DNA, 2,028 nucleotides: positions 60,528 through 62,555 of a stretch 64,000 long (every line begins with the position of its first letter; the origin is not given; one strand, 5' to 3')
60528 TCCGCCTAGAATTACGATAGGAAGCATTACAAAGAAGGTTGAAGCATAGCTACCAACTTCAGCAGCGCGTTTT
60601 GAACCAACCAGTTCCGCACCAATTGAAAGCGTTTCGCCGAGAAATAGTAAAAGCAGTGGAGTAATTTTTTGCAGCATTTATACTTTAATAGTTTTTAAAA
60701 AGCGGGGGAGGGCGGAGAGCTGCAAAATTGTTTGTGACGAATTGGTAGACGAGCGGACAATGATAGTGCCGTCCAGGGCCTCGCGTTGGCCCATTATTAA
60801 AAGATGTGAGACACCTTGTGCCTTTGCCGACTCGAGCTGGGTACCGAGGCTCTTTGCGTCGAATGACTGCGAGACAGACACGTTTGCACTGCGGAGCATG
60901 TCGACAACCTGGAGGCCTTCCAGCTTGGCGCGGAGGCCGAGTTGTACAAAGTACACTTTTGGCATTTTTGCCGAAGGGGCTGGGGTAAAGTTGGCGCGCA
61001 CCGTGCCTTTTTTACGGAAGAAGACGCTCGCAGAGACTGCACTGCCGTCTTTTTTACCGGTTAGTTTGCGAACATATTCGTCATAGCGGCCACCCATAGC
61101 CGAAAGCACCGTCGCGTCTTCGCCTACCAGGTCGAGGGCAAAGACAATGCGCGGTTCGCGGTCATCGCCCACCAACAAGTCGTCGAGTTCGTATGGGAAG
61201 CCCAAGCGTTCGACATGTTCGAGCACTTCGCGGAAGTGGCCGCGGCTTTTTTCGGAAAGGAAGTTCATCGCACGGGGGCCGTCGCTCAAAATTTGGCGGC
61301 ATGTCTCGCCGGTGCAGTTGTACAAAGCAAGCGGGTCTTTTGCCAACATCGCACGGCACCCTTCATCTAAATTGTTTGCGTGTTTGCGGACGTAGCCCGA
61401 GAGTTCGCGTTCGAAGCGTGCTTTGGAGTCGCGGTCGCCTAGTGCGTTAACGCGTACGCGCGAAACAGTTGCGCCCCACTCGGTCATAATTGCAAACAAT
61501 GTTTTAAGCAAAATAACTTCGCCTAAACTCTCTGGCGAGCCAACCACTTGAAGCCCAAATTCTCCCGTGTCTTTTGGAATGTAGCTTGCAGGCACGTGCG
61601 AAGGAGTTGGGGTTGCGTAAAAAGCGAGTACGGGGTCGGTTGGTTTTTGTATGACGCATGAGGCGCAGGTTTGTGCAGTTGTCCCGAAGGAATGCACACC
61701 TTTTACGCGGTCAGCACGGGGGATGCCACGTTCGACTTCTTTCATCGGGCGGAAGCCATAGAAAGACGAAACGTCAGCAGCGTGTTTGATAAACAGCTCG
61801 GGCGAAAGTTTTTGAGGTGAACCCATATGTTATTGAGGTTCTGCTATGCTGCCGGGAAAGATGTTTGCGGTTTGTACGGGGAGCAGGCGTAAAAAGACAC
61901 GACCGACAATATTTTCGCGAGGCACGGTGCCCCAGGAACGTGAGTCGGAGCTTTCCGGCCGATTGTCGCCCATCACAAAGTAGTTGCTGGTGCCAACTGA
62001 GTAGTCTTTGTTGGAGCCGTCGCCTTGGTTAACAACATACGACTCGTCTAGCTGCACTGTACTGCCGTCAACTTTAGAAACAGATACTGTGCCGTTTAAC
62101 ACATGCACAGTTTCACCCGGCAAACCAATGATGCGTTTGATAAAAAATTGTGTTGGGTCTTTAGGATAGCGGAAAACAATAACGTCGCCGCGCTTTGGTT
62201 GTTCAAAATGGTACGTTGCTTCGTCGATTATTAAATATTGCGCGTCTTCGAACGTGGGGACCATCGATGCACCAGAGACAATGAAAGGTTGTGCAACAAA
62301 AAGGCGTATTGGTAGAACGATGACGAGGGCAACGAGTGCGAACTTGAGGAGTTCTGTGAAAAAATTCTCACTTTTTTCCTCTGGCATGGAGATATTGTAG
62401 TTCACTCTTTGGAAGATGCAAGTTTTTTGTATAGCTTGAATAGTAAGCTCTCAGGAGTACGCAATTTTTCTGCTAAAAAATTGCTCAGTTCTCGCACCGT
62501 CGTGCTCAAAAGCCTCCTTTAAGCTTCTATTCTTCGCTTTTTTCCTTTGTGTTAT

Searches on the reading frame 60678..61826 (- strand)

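Call 25: search_protein_families(library=pfam, proteins=[window:60678-61826:-], max_evalue=0.00001)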
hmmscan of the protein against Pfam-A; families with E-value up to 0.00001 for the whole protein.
window:60678-61826:- (382 aa): 1 family
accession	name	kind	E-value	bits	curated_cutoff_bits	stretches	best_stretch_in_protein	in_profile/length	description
PF03129.25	HGTP_anticodon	-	4.2e-07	30.5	21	1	303-378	17-92/94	Anticodon binding domain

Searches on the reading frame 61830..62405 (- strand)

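Call 25: search_protein_families(library=pfam, proteins=[window:61830-62405:-], max_evalue=0.00001)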
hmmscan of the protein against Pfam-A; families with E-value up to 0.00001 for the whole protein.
window:61830-62405:- (191 aa): 1 family
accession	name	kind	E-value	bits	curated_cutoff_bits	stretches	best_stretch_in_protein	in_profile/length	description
PF10502.14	Peptidase_S26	-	2.6e-44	151.6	22.9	1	17-174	2-167/168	Signal peptidase, peptidase S26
